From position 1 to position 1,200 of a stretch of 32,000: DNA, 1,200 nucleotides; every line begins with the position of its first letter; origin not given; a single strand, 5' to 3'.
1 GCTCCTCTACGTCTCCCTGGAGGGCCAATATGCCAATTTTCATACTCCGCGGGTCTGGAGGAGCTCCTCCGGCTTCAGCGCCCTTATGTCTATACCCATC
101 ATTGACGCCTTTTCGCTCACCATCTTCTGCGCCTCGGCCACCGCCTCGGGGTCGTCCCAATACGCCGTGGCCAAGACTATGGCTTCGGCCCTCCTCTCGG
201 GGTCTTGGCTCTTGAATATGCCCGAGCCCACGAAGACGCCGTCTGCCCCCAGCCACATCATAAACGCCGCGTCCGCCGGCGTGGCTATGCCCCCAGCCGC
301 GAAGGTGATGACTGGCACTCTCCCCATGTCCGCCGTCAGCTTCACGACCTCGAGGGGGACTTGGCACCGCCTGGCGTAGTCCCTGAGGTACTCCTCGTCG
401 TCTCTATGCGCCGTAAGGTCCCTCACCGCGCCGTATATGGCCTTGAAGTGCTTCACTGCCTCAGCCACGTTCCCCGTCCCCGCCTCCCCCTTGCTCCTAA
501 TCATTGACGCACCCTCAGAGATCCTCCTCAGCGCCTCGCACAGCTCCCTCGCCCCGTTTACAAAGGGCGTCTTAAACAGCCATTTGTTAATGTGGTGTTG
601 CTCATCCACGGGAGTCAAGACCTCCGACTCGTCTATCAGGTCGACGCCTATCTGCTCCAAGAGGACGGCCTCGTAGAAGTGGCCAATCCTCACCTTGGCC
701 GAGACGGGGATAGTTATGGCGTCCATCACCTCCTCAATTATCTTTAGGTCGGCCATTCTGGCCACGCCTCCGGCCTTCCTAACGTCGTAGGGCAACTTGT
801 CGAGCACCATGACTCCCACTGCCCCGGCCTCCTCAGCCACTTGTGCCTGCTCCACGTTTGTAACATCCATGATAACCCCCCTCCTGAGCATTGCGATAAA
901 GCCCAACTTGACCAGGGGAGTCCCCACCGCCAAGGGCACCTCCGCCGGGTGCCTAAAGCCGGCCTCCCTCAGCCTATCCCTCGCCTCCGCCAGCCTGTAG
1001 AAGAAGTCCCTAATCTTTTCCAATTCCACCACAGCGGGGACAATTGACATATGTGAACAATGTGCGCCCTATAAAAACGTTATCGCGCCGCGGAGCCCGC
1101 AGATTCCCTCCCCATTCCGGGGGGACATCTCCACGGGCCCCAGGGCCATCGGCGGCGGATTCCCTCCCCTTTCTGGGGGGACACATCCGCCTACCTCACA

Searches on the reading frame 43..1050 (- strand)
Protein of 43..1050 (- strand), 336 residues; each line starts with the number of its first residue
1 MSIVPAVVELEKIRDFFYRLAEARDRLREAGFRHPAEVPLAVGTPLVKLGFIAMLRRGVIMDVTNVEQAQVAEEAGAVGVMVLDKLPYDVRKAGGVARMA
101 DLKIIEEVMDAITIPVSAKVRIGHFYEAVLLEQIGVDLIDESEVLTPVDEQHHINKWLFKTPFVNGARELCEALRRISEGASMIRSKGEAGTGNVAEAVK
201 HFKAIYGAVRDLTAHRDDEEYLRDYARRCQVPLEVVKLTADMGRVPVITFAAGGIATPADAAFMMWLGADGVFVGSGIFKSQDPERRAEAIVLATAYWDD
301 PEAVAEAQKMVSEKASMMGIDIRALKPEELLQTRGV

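Call 69: search_protein_families(library=pfam, proteins=[window:43-1050:-], max_evalue=0.001)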
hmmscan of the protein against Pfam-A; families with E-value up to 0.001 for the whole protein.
window:43-1050:- (336 aa): 4 families
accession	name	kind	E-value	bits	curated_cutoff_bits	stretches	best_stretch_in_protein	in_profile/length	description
PF01680.23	SOR_SNZ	-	2.5e-93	312.1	27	1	46-252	3-207/207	SOR/SNZ family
PF05690.20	ThiG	-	1.9e-06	27.9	23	1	236-295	167-224/247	Thiazole biosynthesis protein ThiG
PF01207.24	Dus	-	2.1e-05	24.2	20.4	0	244-317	182-254/311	Dihydrouridine synthase (Dus)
PF00977.27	His_biosynth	-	0.00012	22.1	23.6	0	240-280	186-224/228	Histidine biosynthesis protein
